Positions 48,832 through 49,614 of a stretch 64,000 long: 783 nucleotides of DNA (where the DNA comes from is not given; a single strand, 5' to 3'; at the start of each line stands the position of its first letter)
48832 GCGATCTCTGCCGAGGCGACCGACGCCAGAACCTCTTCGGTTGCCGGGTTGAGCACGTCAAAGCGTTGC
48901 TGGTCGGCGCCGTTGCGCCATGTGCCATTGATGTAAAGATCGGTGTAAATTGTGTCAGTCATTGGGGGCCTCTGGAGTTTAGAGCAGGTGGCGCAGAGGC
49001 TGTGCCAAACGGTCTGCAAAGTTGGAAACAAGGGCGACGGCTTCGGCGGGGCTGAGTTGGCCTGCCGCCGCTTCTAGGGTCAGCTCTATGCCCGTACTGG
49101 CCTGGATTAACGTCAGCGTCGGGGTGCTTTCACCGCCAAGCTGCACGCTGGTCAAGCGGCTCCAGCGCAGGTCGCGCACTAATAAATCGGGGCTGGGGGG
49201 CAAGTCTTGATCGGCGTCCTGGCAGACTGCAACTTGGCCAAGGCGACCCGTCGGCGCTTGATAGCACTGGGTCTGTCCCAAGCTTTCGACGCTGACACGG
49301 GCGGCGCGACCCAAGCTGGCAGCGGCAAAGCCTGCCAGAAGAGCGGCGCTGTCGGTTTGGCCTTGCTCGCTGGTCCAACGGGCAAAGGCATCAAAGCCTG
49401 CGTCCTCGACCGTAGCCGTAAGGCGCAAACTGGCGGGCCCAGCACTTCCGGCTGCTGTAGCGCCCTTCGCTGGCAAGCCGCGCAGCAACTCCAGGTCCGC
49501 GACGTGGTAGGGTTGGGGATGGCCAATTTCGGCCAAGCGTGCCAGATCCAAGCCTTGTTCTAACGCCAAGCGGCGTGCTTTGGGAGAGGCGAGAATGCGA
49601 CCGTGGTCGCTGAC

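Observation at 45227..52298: Acetoin/pyruvate-dehydrogenase-like operon whose E2 is split into a lipoyl-bearing, apparently inactive subunit and a lipoyl-less active acyltransferase, with an aldehyde dehydrogenase gene between them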

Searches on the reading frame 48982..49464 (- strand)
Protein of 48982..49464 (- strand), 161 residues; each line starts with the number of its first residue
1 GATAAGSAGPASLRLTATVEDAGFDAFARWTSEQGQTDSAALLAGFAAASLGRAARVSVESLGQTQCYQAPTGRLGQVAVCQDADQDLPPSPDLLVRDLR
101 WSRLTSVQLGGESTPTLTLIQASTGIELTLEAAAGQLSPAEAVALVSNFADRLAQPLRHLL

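Call 6: search_solved_structures(query=window:48982-49464:-, max_evalue=10, show_alignments=3)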
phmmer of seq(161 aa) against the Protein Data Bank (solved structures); distinct sequences matched with E-value up to 10: 1.
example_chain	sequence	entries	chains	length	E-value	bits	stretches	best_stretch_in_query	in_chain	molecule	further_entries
3g23_A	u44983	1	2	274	0.97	12.6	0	7-58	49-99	LD-carboxypeptidase A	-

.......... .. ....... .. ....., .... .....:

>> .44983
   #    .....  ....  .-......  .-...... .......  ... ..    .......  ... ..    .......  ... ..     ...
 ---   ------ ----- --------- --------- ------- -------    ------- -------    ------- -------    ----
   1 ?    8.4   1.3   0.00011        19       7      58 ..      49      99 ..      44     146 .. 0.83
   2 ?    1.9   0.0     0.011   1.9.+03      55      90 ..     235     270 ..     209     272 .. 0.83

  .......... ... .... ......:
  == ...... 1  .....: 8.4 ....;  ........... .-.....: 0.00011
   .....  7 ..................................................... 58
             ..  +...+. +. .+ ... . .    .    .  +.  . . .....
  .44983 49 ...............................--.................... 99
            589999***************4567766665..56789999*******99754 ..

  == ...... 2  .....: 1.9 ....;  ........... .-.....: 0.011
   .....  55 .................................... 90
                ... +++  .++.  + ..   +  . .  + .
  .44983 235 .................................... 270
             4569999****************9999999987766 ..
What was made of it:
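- On E3-binding protein / protein X: No sequence-level match to any PDB chain, E3BP included (call 6).
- Tried and rejected: Sequence detection of the LipX C-domain failed. phmmer against PDB found nothing (call 6).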

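Call 26: find_related_loci(query=A2, collection=genome_contigs, flank=10000)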
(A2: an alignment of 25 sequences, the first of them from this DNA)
Query A2 (160 aa) in genome_contigs; peptide patterns used: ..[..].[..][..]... (x = any residue, [..] = any of these).
291 stretches matched a pattern; 101 encode a relative of the query (tblastn E <= 1e-3); the best 80 are kept; 80 distinct loci.
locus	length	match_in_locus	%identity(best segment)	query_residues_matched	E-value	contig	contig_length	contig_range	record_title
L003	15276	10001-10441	60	10-160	3e-42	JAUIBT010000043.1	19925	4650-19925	MAG: Alphaproteobacteria bacterium isolate 6_bin.59 NODE_2498_length_19925_cov_5.461259, whole genome shotgun sequence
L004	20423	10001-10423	48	13-160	9e-37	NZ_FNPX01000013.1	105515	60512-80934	Jannaschia faecimaris strain DSM 100420, whole genome shotgun sequence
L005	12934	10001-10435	48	9-160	1e-36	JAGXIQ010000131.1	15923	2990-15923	MAG: Loktanella sp. isolate LH_M9 k141_1131752, whole genome shotgun sequence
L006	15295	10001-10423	48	13-160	5e-36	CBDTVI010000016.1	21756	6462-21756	MAG TPA_asm: uncultured Yoonia sp. isolate SRR7614707_metabat2_56 genome assembly, contig: ERZ23877653.706, whole genome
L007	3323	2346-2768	47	13-160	1e-35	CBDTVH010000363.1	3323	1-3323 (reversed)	MAG TPA_asm: uncultured Yoonia sp. isolate ERR2431954_binner123_Refined_34 genome assembly, contig: ERZ23877991.11035, w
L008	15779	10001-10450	46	6-160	1e-35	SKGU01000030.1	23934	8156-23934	MAG: Natronohydrobacter sp. isolate CSBr16_168 CSBr16-1394, whole genome shotgun sequence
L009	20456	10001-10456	47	2-160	2e-35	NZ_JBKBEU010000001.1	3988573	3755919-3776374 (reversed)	Phaeobacter sp. C3_T13_0 1, whole genome shotgun sequence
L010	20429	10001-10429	48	11-160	3e-35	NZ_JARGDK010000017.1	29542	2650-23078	Pseudothioclava nitratireducens strain MCCC 1A06955 NODE_17_length_29542_cov_227.097370, whole genome shotgun sequence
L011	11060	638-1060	48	13-160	2e-35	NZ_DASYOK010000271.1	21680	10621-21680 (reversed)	MAG: Yoonia sp. isolate SMAG_U4427 k141_61385, whole genome shotgun sequence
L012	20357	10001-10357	54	37-160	2e-35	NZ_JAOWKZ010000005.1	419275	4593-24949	Albidovulum litorale strain WL0050 NODE_5_length_419275_cov_136.440837, whole genome shotgun sequence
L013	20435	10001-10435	47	13-160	8e-35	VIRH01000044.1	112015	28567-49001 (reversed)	Rhodobacterales bacterium strain BW5 NODE_23_length_112015_cov_14.4446_ID_45, whole genome shotgun sequence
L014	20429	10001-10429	49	13-160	9e-34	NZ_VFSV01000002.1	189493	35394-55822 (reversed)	Palleronia caenipelagi strain JBTF-M29 contig2, whole genome shotgun sequence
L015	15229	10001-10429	53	14-160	6e-34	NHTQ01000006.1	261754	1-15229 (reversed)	Rhodobacteraceae bacterium WFHF2C18 contig6, whole genome shotgun sequence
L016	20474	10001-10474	46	2-160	7e-33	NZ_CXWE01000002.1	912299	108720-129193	Roseibium album strain CECT 5095, whole genome shotgun sequence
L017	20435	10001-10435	48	11-160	8e-33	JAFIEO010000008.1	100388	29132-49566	MAG: Rhodobacteraceae bacterium isolate coassembly_bin.17 k141_99215, whole genome shotgun sequence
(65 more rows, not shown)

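Call 27: predict_structure(alignment_id=A2)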
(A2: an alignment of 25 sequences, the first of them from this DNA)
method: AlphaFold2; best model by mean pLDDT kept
length: 160 residues; sequences in the alignment: 25
mean_pLDDT: 91.9   pTM: 0.86
mean pLDDT of the five models: 91.9, 90.7, 89.8, 89.4, 89.1
residues with pLDDT >= 90: 127; 70-90: 28; 50-70: 5; < 50: 0
segments of 3 or more residues with pLDDT < 50: none
pLDDT, mean of each block of 10 residues (from residue 1): 74 95 93 93 97 97 95 93 74 97 88 96 96 95 98 90
secondary structure, 60 per line:
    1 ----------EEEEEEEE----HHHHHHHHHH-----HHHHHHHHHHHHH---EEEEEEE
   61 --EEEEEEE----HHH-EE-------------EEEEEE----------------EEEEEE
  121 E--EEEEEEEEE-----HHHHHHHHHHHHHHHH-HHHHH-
elements in order: E11-18 H23-32 H38-50 E54-60 E63-69 E93-98 E115-121 E124-132 H138-153 H155-159
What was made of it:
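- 48982..49437 (-): LipX C-terminal pseudo-core: a reduced CAT/E2-fold domain (aa 293-444) without catalytic residues, ending in the invariant tail PLRHLL. The AF2 domain model has pLDDT 91.9 and pTM 0.86 (call 27).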

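Call 31: fold_search(model_id=the predicted structure, library=pdb)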
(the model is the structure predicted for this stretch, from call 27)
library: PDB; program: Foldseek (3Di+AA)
matches with E <= 10: 609; with E <= 0.001: 49
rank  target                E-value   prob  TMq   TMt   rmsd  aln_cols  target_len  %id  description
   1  7r5m_A                1.0e-04  1.00  0.59  0.43   7.0       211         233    8  Core-binding domain of fungal E3-binding domain bound to the pyruvate dehydrogenase E2 core (released 2023-01-18)
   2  6ct0                  1.1e-04  1.00  0.62  0.46   6.5       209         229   12  Atomic Structure of the E2 Inner Core of Human Pyruvate Dehydrogenase Complex (released 2018-04-18)
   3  9j1w_A                1.2e-04  1.00  0.60  0.44   6.9       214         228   10  Endogenous dihydrolipoamide acetyltransferase (E2) core of pyruvate dehydrogenase complex from pig heart (released 2025-02-05)
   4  9m5s                  1.6e-04  1.00  0.53  0.42   5.9       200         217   10  Crystal structure of type A chloramphenicol acetyltransferase from Staphylococcus aureus at 1.8 angstrom resolution (released 2025-08-27)
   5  8x03_0                2.2e-04  1.00  0.58  0.43   6.6       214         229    9  Structure of mitochondrial soluble protein (released 2024-11-06)
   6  1qca                  2.2e-04  1.00  0.56  0.45   5.2       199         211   12  QUADRUPLE MUTANT Q92C, N146F, Y168F, I172V TYPE III CAT COMPLEXED WITH FUSIDIC ACID. CRYSTALS GROWN AT PH 6.3. X-RAY DAT (released 1995-10-15)
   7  8eqn                  2.5e-04  1.00  0.58  0.42   6.5       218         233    9  BG505 UFO-E2p-L4P nanoparticle reconstructed by focused refinement with a mask around the nanoparticle core (released 2023-04-19)
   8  1c4t_B                2.6e-04  1.00  0.64  0.50   5.1       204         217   10  CATALYTIC DOMAIN FROM TRIMERIC DIHYDROLIPOAMIDE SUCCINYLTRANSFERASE (released 2000-02-18)
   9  1c4t_C                2.6e-04  1.00  0.62  0.47   5.3       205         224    9  CATALYTIC DOMAIN FROM TRIMERIC DIHYDROLIPOAMIDE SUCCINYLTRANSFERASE (released 2000-02-18)
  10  8piu_A                2.8e-04  1.00  0.62  0.45   6.2       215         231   10  60-meric complex of dihydrolipoamide acetyltransferase (E2) of the human pyruvate dehydrogenase complex (released 2024-07-10)
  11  1q23_B                2.8e-04  1.00  0.50  0.39   6.6       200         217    8  Crystal structure of Chloramphenicol acetyltransferase I complexed with Fusidic acid at 2.18 A resolution (released 2004-08-03)
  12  6zlm_A                3.2e-04  1.00  0.60  0.44   7.5       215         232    9  Dihydrolipoyllysine-residue acetyltransferase component of fungal pyruvate dehydrogenase complex with protein X bound (released 2020-09-23)
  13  6cgo_A                3.2e-04  1.00  0.49  0.18   9.2       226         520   12  Molecular basis for condensation domain-mediated chain release from the enacyloxin polyketide synthase (released 2019-02-27)
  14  3l60                  3.4e-04  1.00  0.63  0.46   5.7       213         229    9  Crystal structure of branched-chain alpha-keto acid dehydrogenase subunit e2 from mycobacterium tuberculosis (released 2010-01-05)
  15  9xc8_B                3.4e-04  1.00  0.53  0.41   7.1       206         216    9  Crystal structure of Bacteroides uniformis O-acetyltransferase (released 2025-11-12)
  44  6h60                  9.0e-04  1.00  0.62  0.45   6.8       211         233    9  pseudo-atomic structural model of the E3BP component of the human pyruvate dehydrogenase multienzyme complex (released 2019-06-05)
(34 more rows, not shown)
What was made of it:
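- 48982..49437 (-): All top 50 Foldseek PDB hits are E2 cores, E3BP, CAT or NRPS C domains, with E about 1e-4 and TMq 0.47-0.66 (call 31).
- On Canonical dihydrolipoyl acyltransferase (E2) of 2-oxoacid dehydrogenase complexes: The fold is CAT/E2-like (call 31).
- Closest known: E3-binding protein. Same: Human E3BP (6h60) and fungal E2/PX entries are among the structural matches (call 31).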

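Call 53: search_protein_representatives(alignment_id=A2)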
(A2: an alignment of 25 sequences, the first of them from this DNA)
Query: 25 sequences, 156 profile positions. Proteins with E-value up to 0.001 (for the whole library): 302; up to 1e-10: 196; up to 1e-30: 32. The best 150 are listed.
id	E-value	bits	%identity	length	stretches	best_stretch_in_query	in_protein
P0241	3.4e-58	212.2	-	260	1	4-156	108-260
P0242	8.4e-58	210.9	-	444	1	3-156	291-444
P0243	4.7e-55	202.0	-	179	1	3-156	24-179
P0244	2.3e-53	196.5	-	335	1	5-156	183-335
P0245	4.1e-53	195.7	-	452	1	4-156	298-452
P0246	4.4e-53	195.6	-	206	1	4-156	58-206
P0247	5.4e-52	192.1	-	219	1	3-156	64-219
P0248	8.5e-52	191.4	-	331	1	3-156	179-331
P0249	9.0e-51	188.1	-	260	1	2-156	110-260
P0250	1.8e-50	187.1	-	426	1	4-156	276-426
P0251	4.8e-50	185.7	-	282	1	3-156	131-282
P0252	2.5e-49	183.4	-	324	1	3-155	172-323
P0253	2.8e-45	170.3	-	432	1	5-156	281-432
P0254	5.4e-45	169.3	-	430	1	4-156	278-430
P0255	1.6e-44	167.8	-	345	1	4-156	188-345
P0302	7.3e-24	100.7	-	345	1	4-156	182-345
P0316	3.4e-22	95.3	-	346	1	9-156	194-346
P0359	3.7e-17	78.9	-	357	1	5-156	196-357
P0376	3.0e-15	72.7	-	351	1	4-156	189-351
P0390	3.6e-14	69.2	-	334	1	5-156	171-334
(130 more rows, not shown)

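Call 56: find_encoding_contigs(protein=P0302, flank=8000, max_places=2)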
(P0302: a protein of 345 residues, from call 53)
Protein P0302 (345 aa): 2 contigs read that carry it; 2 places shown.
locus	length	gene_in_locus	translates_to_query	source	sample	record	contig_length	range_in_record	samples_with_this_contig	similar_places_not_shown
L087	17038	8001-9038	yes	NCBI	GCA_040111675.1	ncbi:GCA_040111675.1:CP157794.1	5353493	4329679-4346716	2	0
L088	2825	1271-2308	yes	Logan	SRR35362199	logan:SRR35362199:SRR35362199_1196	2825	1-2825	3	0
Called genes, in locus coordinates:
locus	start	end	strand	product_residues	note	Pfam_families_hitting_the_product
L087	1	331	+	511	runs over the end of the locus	PF00005:ABC_tran, PF13304:AAA_21 (faint), PF00005:ABC_tran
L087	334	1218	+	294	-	PF03446:NAD_binding_2, PF03807:F420_oxidored (weak), PF14833:NAD_binding_11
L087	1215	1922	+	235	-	PF06283:ThuA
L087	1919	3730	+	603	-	PF01547:SBP_bac_1, PF13416:SBP_bac_8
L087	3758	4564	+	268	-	PF00106:adh_short, PF08659:KR (weak), PF13561:adh_short_C2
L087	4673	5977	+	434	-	PF00557:Peptidase_M24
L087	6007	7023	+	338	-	PF00676:E1_dh, PF02775:TPP_enzyme_C (faint)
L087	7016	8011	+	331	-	PF02779:Transket_pyr, PF02780:Transketolase_C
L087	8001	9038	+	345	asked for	PF00364:Biotin_lipoyl, PF25919:BSH_CusB (weak), PF02817:E3_binding (weak)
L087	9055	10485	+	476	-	PF00171:Aldedh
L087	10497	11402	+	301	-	PF00198:2-oxoacid_dh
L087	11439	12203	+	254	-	PF00106:adh_short, PF01370:Epimerase (faint), PF08659:KR, PF13561:adh_short_C2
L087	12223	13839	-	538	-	PF02733:Dak1, PF02734:Dak2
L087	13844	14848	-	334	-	PF00005:ABC_tran, PF13304:AAA_21 (faint), PF08402:TOBE_2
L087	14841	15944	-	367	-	PF00005:ABC_tran, PF17912:OB_MalK (weak), PF08402:TOBE_2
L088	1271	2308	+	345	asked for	PF00364:Biotin_lipoyl, PF25919:BSH_CusB (weak), PF02817:E3_binding (weak)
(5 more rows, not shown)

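Call 57: find_encoding_contigs(protein=P0390, flank=8000, max_places=2)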
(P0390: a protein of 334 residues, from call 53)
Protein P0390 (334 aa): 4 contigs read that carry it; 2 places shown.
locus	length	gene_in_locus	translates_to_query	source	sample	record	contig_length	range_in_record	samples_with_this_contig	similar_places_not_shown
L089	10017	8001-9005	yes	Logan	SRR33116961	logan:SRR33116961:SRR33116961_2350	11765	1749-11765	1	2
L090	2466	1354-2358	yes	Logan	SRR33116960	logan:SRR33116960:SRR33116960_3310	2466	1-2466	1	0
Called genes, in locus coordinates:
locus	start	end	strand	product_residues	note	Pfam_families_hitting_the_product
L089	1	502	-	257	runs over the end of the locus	PF00106:adh_short, PF13561:adh_short_C2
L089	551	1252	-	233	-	PF08659:KR (faint), PF00106:adh_short, PF01370:Epimerase (weak), PF13561:adh_short_C2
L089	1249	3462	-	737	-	PF00676:E1_dh, PF02775:TPP_enzyme_C (weak), PF02779:Transket_pyr, PF02780:Transketolase_C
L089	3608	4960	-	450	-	PF06808:DctM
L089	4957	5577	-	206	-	PF04290:DctQ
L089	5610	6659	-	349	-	PF03480:DctP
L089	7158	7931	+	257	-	PF00392:GntR, PF07729:FCD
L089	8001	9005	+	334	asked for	PF00364:Biotin_lipoyl, PF25997:BSH_YhbJ (weak)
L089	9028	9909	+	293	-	PF00198:2-oxoacid_dh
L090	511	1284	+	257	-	PF00392:GntR, PF07729:FCD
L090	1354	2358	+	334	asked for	PF00364:Biotin_lipoyl, PF25997:BSH_YhbJ (weak)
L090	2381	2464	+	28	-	?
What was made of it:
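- LipX and core remain adjacent even where E1 has moved to another operon (call 57).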

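Call 58: find_encoding_contigs(protein=P0376, flank=9000, max_places=1)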
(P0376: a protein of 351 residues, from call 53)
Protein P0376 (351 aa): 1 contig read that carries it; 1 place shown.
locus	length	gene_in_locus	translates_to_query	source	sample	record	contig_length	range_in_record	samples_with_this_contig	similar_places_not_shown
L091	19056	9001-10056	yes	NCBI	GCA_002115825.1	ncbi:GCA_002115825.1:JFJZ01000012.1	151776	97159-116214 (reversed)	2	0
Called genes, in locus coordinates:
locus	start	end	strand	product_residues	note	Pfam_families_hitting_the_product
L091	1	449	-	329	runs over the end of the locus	PF02653:BPD_transp_2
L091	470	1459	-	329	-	PF02653:BPD_transp_2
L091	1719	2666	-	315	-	PF13377:Peripla_BP_3 (faint), PF00532:Peripla_BP_1, PF13407:Peripla_BP_4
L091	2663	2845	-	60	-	-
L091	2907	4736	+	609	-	PF13416:SBP_bac_8, PF01547:SBP_bac_1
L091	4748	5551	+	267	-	PF00106:adh_short, PF08659:KR, PF13561:adh_short_C2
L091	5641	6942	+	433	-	PF01321:Creatinase_N (weak), PF00557:Peptidase_M24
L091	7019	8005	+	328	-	PF00676:E1_dh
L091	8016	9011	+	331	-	PF02779:Transket_pyr, PF02780:Transketolase_C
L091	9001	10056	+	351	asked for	PF00364:Biotin_lipoyl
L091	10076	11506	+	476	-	PF00171:Aldedh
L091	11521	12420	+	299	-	PF00198:2-oxoacid_dh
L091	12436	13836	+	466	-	PF01262:AlaDh_PNT_C (faint), PF01266:DAO (faint), PF03486:HI0933_like (faint), PF07992:Pyr_redox_2, PF12831:FAD_oxidored, PF13450:NAD_binding_8 (weak), PF00070:Pyr_redox, PF02852:Pyr_redox_dim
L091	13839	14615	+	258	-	PF00106:adh_short, PF08659:KR, PF13561:adh_short_C2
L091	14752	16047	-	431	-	PF01261:AP_endonuc_2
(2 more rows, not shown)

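Call 59: find_encoding_contigs(protein=P0359, flank=9000, max_places=1)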
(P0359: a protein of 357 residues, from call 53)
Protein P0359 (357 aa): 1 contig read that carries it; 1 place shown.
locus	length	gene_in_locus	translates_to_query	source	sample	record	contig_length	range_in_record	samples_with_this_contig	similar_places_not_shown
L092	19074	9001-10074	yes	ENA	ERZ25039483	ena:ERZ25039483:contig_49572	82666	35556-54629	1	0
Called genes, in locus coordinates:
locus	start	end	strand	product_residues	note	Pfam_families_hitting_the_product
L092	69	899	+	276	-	-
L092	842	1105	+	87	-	PF02653:BPD_transp_2 (weak)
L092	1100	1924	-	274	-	-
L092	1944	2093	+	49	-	-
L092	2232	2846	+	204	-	PF00005:ABC_tran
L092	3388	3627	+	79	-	-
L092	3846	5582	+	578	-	PF01547:SBP_bac_1, PF13416:SBP_bac_8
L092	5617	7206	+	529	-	PF01321:Creatinase_N (weak), PF00557:Peptidase_M24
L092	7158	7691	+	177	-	PF00676:E1_dh, PF02775:TPP_enzyme_C (weak)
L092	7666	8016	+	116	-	PF00676:E1_dh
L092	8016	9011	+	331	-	PF02779:Transket_pyr, PF02780:Transketolase_C, PF17147:PFOR_II (faint)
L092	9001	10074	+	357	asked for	PF00364:Biotin_lipoyl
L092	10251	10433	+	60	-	PF00171:Aldedh (weak)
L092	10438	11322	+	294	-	PF00198:2-oxoacid_dh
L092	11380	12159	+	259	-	PF00106:adh_short, PF01370:Epimerase (faint), PF08659:KR, PF13561:adh_short_C2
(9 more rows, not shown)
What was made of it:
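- The same holds in the four divergent single-lipoyl contexts with enough DNA, including one with a fused E1alpha-beta where LipX and core stay adjacent although E1 sits in the divergent operon (calls 56-59).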
